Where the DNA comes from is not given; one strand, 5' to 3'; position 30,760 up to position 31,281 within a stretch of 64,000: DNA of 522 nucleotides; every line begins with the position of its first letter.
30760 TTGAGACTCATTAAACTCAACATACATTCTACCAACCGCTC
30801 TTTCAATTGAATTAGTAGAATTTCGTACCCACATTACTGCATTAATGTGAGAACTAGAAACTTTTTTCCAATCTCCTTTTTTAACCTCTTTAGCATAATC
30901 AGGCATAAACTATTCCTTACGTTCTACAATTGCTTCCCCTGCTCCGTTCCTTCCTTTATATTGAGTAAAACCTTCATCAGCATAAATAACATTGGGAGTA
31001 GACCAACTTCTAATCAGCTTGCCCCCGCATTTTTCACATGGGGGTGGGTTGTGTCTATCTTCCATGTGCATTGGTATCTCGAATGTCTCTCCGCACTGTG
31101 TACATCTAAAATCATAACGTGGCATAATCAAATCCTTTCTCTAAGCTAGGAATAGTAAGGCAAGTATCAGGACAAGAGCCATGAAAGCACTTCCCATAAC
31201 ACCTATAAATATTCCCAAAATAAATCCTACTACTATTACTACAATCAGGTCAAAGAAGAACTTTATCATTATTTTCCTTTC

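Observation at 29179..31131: Markedly AT-rich 443-aa orphan gene beside a tRNA, followed by a KTSC-domain protein and a zinc ribbon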

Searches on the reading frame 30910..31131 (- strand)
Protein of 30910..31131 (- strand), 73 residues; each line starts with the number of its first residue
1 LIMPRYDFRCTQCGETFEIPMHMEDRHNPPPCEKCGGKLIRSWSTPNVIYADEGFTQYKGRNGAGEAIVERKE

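Call 5: search_protein_families(library=pfam, proteins=[window:30910-31131:-], max_evalue=0.1)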
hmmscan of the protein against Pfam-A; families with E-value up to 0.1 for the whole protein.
window:30910-31131:- (73 aa): 16 families
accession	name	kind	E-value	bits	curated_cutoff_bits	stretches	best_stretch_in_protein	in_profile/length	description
PF09723.15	Zn_ribbon_8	-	1.8e-11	44.3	34.4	1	3-39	1-37/41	Zinc ribbon domain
PF19817.4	DUF6300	-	0.0024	18.4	27.8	1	24-55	4-35/110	Family of unknown function (DUF6300)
PF11781.13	Zn_ribbon_RRN7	-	0.0038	17.3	27.1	0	30-43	5-15/32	Zinc-finger of RNA-polymerase I-specific TFIIB, Rrn7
PF17283.8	Zn_ribbon_SprT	-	0.0059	17.1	28.1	1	4-42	1-37/38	SprT-like zinc ribbon domain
PF16988.10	Vps36-NZF-N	-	0.0059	16.5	27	1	10-46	12-50/65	Vacuolar protein sorting 36 NZF-N zinc-finger domain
PF01155.25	HypA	-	0.012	16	28.9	1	6-40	69-97/112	Hydrogenase/urease nickel incorporation, metallochaperone, hypA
PF05191.20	ADK_lid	-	0.012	15.9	26.6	1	10-41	4-33/36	Adenylate kinase, active site lid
PF24461.1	DUF7576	-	0.016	15.5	27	0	25-57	13-45/60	Family of unknown function (DUF7576)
PF24441.1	DUF7560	-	0.026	14.7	27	1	3-24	1-22/44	Family of unknown function (DUF7560)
PF25122.1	DUF7815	-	0.029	14.7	25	0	32-41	5-14/27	Domain of unknown function (DUF7815)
PF06467.20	zf-FCS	-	0.031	14.5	22.4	1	7-26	4-24/39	MYM-type Zinc finger with FCS sequence motif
PF24458.1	DUF7573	-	0.033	14.6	30.2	0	31-44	13-26/39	Domain of unknown function (DUF7573)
PF00096.32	zf-C2H2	-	0.052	14.5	25.2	0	8-18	1-11/23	Zinc finger, C2H2 type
PF07295.17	DUF1451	-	0.071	13.7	26.1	1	8-38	114-140/146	Zinc-ribbon containing domain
PF14803.11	Zn_ribbon_Nudix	-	0.071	13.5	25.6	0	10-36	3-29/34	Nudix N-terminal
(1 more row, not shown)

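Call 6: search_protein_families(library=phrogs, proteins=[window:30910-31131:-], max_evalue=0.01)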
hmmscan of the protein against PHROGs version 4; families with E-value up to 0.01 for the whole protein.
window:30910-31131:- (73 aa): 3 families
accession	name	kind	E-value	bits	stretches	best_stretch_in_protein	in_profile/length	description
phrog_1076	-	transcription regulation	1.1e-08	35.8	1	3-61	91-150/339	FmdB-like transcriptional regulator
phrog_385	-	transcription regulation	1.4e-06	29.6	1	3-30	1-28/80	transcriptional regulator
phrog_13665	-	unknown function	0.0012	20.4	1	3-38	1-39/69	-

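Call 66: search_dna_similar(query=window:30910-31131:-, collection=phages, mode=protein, max_evalue=0.001, max_rows=30)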
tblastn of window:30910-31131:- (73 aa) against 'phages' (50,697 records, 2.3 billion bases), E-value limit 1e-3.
Records with a match: 253; places in all: 253; records where one place covers at least 80% of the query: 6.
Best place of each record, by identity: <60% 253.
By first word of the organism name: Salmonella 160; Enterobacter 36; Escherichia 27; Klebsiella 6; Shigella 6; Erwinia 4; Edwardsiella 3; Ralstonia 2; Kosakonia 2; Cronobacter 2; and 5 more.
By host as written in the record: - 29; Salmonella enterica 25; Salmonella enterica subsp. enterica serovar Enteritidis PT1 21; Salmonella enterica subsp. enterica serovar Typhimurium 14; Escherichia coli O157:H7 11; Salmonella sp. 10; Enterobacter cloacae 8; Escherichia coli 7; and 72 more.
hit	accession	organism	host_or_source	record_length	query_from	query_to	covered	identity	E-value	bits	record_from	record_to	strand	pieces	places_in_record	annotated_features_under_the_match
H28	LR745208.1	uncultured phage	metagenomic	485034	2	73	99%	31.6%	5e-7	50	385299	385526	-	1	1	record has no annotation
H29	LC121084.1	Ralstonia phage RSP15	-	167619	2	73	99%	31.1%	3e-4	42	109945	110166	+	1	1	regulatory protein, FmdB family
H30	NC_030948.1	Ralstonia phage RSP15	-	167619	2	73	99%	31.1%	3e-4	42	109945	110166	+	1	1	FmdB-like transcriptional regulator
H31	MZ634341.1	Klebsiella phage PWKp5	Klebsiella pneumoniae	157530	3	68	90%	31.6%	4e-4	42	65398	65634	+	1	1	FmdB family regulatory protein | hypothetical protein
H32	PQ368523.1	Klebsiella phage Madison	Klebsiella pneumoniae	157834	3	68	90%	31.6%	4e-4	42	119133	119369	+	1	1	hypothetical protein (x2) | ribosome_binding_site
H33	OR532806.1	Klebsiella phage RCIP0012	Klebsiella pneumoniae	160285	3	68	90%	31.6%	4e-4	42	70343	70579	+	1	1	hypothetical protein (x2)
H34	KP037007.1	Erwinia phage phiEa2809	Erwinia amylovora 1/79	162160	3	54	71%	38.9%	7e-6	47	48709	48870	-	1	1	putative regulatory protein FmdB family | hypothetical protein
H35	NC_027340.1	Erwinia phage phiEa2809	Erwinia amylovora 1/79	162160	3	54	71%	38.9%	7e-6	47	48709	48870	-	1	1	transcriptional regulator | hypothetical protein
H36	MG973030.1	Erwinia phage vB_EamM-Bue1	Erwinia amylovora CFBP 1430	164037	3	54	71%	38.9%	7e-6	47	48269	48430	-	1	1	hypothetical protein (x2)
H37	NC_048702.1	Erwinia phage vB_EamM-Bue1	Erwinia amylovora CFBP 1430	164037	3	54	71%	38.9%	7e-6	47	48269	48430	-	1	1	transcriptional regulator | hypothetical protein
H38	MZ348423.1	Kosakonia phage 305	Kosakonia cowanii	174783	1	50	68%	40.4%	7e-5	44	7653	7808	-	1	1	putative regulatory protein, FmdB family | hypothetical protein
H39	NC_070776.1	Kosakonia phage 305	Kosakonia cowanii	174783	1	50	68%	40.4%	7e-5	44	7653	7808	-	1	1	FmdB-like transcriptional regulator | hypothetical protein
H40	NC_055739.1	Enterobacter phage myPSH1140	Enterobacter cloacae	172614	1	50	68%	40.4%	8e-5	44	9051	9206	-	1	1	FmdB-like transcriptional regulator | MazG-like pyrophosphatase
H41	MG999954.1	Enterobacter phage myPSH1140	Enterobacter cloacae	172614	1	50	68%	40.4%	8e-5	44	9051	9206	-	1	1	hypothetical protein (x2)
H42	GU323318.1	Enterobacter phage CC31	Escherichia coli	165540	1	50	68%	40.4%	1e-4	44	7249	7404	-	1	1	conserved putative regulatory protein, FmdB family | conserved hypothetical protein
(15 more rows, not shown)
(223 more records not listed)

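Call 68: get_annotated_region(hit=H30, flank=4000)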
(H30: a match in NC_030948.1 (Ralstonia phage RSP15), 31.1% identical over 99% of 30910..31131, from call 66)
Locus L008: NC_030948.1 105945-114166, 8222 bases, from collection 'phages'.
description: Ralstonia phage RSP15 DNA, complete genome.
organism: Ralstonia phage RSP15 (NCBI taxid 1785960)
taxonomy: Viruses; Duplodnaviria; Heunggongvirae; Uroviricota; Caudoviricetes; Ackermannviridae
host: -; source: -; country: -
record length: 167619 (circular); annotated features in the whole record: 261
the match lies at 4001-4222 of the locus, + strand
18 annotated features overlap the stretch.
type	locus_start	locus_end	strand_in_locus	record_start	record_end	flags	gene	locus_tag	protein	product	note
CDS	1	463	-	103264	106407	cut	-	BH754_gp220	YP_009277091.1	hypothetical protein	ORF128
CDS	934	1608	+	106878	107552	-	-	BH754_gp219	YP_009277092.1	DNA polymerase processivity factor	ORF129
CDS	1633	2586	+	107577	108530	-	-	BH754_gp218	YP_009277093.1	clamp loader of DNA polymerase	ORF130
CDS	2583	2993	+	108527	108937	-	-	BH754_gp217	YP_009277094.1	clamp loader of DNA polymerase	ORF131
CDS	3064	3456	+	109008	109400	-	-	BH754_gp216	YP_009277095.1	translation repressor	ORF132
CDS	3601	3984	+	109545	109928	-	-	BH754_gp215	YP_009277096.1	endolysin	ORF133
CDS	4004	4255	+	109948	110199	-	-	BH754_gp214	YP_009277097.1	FmdB-like transcriptional regulator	ORF134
CDS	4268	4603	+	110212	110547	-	-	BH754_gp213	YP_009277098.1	hypothetical protein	ORF135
CDS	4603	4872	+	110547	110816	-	-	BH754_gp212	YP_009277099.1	hypothetical protein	ORF136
CDS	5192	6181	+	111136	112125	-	-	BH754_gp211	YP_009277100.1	single strand DNA binding protein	ORF137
CDS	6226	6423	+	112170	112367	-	-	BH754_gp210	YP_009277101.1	hypothetical protein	ORF138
CDS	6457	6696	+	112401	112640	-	-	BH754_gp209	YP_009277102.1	hypothetical protein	ORF139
CDS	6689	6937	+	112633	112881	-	-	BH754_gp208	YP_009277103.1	hypothetical protein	ORF140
CDS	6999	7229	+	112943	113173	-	-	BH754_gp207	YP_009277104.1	hypothetical protein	ORF141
CDS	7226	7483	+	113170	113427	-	-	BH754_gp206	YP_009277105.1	hypothetical protein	ORF142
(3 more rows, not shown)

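Call 69: get_annotated_region(hit=H31, flank=4000)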
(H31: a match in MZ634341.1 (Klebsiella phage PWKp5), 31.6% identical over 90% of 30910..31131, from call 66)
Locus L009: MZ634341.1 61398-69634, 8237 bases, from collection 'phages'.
description: Klebsiella phage PWKp5, complete genome.
organism: Klebsiella phage PWKp5 (NCBI taxid 2863273)
taxonomy: Viruses; Duplodnaviria; Heunggongvirae; Uroviricota; Caudoviricetes; Ackermannviridae; Taipeivirus
host: Klebsiella pneumoniae; source: sewage; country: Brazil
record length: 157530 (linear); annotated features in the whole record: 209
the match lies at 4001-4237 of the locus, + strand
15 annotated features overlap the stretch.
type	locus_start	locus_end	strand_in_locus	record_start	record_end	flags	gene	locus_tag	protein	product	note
CDS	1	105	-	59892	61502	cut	-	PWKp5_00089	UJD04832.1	baseplate hub subunit with lysozyme motif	-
CDS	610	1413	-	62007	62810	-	-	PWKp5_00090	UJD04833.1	baseplate hub subunit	-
CDS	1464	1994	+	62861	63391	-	-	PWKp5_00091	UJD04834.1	hypothetical protein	-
CDS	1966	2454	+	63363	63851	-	-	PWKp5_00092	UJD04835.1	hypothetical protein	-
CDS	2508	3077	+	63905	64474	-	-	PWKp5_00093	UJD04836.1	hypothetical protein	-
CDS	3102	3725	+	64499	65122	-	-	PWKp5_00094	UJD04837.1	RuvC-like endodeoxyribonuclease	-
CDS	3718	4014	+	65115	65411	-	-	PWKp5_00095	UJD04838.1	hypothetical protein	-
CDS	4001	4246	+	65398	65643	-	-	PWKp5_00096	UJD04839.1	FmdB family regulatory protein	-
CDS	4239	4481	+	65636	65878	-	-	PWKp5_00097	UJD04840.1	late promoter transcription factor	-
CDS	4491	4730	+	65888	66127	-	-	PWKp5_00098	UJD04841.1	hypothetical protein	-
CDS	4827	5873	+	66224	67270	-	-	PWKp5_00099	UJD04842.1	single stranded DNA-binding protein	-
CDS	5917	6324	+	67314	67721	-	-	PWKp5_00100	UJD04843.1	hypothetical protein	-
CDS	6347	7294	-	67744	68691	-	-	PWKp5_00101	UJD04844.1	baseplate subunit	-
CDS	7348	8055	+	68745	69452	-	-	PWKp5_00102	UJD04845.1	DNA end protector protein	-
CDS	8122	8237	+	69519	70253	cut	-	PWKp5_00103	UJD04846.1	hypothetical protein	-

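Call 71: search_dna_similar(query=L009:4827-5873:+, collection=phages, mode=protein, max_evalue=0.00001, max_rows=14, rows=spread)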
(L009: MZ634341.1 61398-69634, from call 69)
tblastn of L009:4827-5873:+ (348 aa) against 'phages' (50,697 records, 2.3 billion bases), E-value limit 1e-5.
Records with a match: 2446; places in all: 2446; records where one place covers at least 80% of the query: 689.
Best place of each record, by identity: >=99% 24; 95-99% 20; 90-95% 5; 80-90% 1; 60-80% 229; <60% 2167.
By first word of the organism name: Escherichia 632; Synechococcus 378; Klebsiella 322; Salmonella 194; Vibrio 138; Shigella 89; Aeromonas 80; Acinetobacter 71; Cyanophage 61; Enterobacter 59; and 51 more.
By host as written in the record: - 449; Escherichia coli 268; Klebsiella pneumoniae 109; Synechococcus 107; Synechococcus sp. 38; Escherichia coli O157:H7 34; Salmonella enterica 29; Aeromonas salmonicida 28; and 526 more.
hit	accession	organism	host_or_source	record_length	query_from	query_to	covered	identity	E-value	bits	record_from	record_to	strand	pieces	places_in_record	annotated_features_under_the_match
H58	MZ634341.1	Klebsiella phage PWKp5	Klebsiella pneumoniae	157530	1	348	100%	100.0%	0e+0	642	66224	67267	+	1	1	single stranded DNA-binding protein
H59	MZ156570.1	Salmonella phage Liang dang 541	Salmonella enterica subsp. enterica ...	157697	1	348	100%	71.1%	1e-159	500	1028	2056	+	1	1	record has no annotation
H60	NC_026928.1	Synechococcus phage ACG-2014e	-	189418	5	285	81%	37.1%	2e-37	148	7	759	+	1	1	ssDNA binding protein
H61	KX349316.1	Cyanophage S-RIM12_RW_22_0110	Synechococcus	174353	5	298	84%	34.2%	1e-33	137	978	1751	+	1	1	single-stranded DNA binding protein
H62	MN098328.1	Stenotrophomonas phage Mendera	Stenotrophomonas maltophilia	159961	5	303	86%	31.6%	7e-28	120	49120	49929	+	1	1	ssDNA binding protein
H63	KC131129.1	Vibrio phage VH7D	Vibrio harveyi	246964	19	294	79%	30.8%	5e-20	97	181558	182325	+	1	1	single-stranded DNA-binding protein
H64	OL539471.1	Cronobacter phage vB_CsaD_Banach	Cronobacter sakazakii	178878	14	274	75%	29.6%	9e-12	72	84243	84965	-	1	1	putative ssDNA binding protein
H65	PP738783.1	Klebsiella phage vB_KpnM_Tauntaun_ER47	Klebsiella pneumoniae JHCK1 (BEI ...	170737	1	274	79%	26.9%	1e-11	72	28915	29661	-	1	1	single strand DNA binding protein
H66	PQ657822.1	Klebsiella phage Roth78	Klebsiella sp. CFI_131-KPC-2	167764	19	274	74%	27.5%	8e-12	72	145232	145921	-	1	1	DNA binding protein like protein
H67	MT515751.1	Yersinia phage PYps11T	Yersinia pseudotuberculosis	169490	26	270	70%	28.6%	2e-13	77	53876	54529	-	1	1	single stranded DNA-binding protein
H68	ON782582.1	Escherichia phage ECP52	Escherichia coli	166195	32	273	70%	28.9%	4e-13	76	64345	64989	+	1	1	single-stranded DNA-binding protein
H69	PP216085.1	Escherichia phage vB_EcoM_HZ_ZJUN4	Escherichia coli NDM-1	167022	32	273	70%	28.5%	5e-13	76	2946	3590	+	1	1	single-stranded DNA-binding protein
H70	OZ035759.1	Mosigvirus mar005p1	-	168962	12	200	54%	30.8%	6e-12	73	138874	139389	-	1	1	record has no annotation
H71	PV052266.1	Campylobacter phage PT14_12670_16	Campylobacter jejuni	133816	123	179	16%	54.4%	1e-6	57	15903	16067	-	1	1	hypothetical protein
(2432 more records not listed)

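Call 72: get_annotated_region(hit=H61, flank=400)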
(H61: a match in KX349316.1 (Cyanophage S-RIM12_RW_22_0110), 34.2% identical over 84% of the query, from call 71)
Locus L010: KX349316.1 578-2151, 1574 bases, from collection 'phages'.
description: Cyanophage S-RIM12_RW_22_0110, complete genome.
organism: Cyanophage S-RIM12_RW_22_0110 (NCBI taxid 2928627)
taxonomy: Viruses; Duplodnaviria; Heunggongvirae; Uroviricota; Caudoviricetes; Kyanoviridae; Brizovirus; Brizovirus syn33
host: Synechococcus; source: -; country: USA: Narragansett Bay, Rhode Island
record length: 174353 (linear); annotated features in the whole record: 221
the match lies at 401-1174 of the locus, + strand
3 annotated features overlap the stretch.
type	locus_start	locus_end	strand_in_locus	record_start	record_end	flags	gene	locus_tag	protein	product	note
CDS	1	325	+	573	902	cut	-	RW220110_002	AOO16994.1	hypothetical protein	-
CDS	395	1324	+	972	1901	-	-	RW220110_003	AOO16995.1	single-stranded DNA binding protein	-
CDS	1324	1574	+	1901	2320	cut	-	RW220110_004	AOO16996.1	cAMP phosphodiesterase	-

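Call 73: get_annotated_region(hit=H62, flank=400)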
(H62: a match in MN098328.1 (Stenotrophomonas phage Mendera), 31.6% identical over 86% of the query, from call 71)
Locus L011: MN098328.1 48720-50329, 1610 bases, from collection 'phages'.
description: Stenotrophomonas phage Mendera, complete genome.
organism: Stenotrophomonas phage Mendera (NCBI taxid 2650877)
taxonomy: Viruses; Duplodnaviria; Heunggongvirae; Uroviricota; Caudoviricetes; Menderavirus; Menderavirus mendera
host: Stenotrophomonas maltophilia; source: wastewater treatment plan; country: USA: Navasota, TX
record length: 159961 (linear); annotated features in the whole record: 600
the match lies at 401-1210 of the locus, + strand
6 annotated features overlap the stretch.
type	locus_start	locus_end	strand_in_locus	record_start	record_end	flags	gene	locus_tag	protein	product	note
CDS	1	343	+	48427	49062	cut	-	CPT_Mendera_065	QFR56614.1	hypothetical protein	-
regulatory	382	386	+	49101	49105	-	-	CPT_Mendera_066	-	ribosome_binding_site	-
CDS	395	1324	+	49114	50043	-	-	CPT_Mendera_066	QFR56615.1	ssDNA binding protein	-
regulatory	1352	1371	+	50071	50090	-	-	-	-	terminator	-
regulatory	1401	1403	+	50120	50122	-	-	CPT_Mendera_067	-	ribosome_binding_site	-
CDS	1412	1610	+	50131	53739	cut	-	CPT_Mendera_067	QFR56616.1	hypothetical protein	-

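Call 74: get_annotated_region(hit=H63, flank=400)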
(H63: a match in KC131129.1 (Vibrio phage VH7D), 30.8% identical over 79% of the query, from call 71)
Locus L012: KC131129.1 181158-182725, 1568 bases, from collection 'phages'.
description: Vibrio phage VH7D, complete genome.
organism: Vibrio phage VH7D (NCBI taxid 1262539)
taxonomy: Viruses; Duplodnaviria; Heunggongvirae; Uroviricota; Caudoviricetes; Straboviridae; Schizotequatrovirus; Schizotequatrovirus vh7d
host: Vibrio harveyi; source: ocean; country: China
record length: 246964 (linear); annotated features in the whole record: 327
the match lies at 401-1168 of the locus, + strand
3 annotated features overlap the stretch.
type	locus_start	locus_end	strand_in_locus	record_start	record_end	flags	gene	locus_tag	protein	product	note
CDS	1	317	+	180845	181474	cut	-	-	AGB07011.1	hypothetical protein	similar to Enterobacteria phage T4 protein Gp59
CDS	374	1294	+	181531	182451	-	-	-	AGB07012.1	single-stranded DNA-binding protein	similar to Enterobacteria phage T4 single-stranded DNA-binding protein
CDS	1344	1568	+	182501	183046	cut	-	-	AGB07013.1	dihydrofolate reductase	similar to Enterobacteria phage T4 dihydrofolate reductase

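Call 75: get_annotated_region(hit=H65, flank=400)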
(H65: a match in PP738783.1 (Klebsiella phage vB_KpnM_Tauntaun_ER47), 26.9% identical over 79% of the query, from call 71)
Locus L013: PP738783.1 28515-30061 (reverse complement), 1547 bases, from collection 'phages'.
description: Klebsiella phage vB_KpnM_Tauntaun_ER47, complete genome.
organism: Klebsiella phage vB_KpnM_Tauntaun_ER47 (NCBI taxid 3374996)
taxonomy: Viruses
host: Klebsiella pneumoniae JHCK1 (BEI NR-48976); source: Chicago area sewage; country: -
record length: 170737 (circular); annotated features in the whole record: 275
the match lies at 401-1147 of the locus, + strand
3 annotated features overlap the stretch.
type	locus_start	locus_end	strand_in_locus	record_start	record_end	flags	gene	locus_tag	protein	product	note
CDS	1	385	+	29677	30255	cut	-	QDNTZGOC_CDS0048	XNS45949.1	DNA helicase loader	-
CDS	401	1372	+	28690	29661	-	-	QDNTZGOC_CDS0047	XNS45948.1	single strand DNA binding protein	-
CDS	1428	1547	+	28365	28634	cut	-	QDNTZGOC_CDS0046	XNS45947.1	RpbA RNA polymerase binding protein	-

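Call 76: get_annotated_region(hit=H67, flank=400)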
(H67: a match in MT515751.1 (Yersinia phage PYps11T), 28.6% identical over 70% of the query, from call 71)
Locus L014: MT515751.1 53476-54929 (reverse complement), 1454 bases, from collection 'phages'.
description: Yersinia phage PYps11T, complete genome.
organism: Yersinia phage PYps11T (NCBI taxid 2764915)
taxonomy: Viruses; Duplodnaviria; Heunggongvirae; Uroviricota; Caudoviricetes; Straboviridae; Tevenvirinae; Tequatrovirus; Tequatrovirus pyps2t
host: Yersinia pseudotuberculosis; source: bird of prey feces sample; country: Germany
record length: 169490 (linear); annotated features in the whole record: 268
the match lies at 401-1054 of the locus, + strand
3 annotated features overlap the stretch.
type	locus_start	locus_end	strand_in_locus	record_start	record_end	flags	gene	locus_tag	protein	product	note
CDS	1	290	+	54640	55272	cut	-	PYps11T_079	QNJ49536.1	homing endonuclease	-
CDS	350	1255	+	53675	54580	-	-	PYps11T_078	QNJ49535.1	single stranded DNA-binding protein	-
CDS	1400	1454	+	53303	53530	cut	-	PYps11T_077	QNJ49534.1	hypothetical protein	-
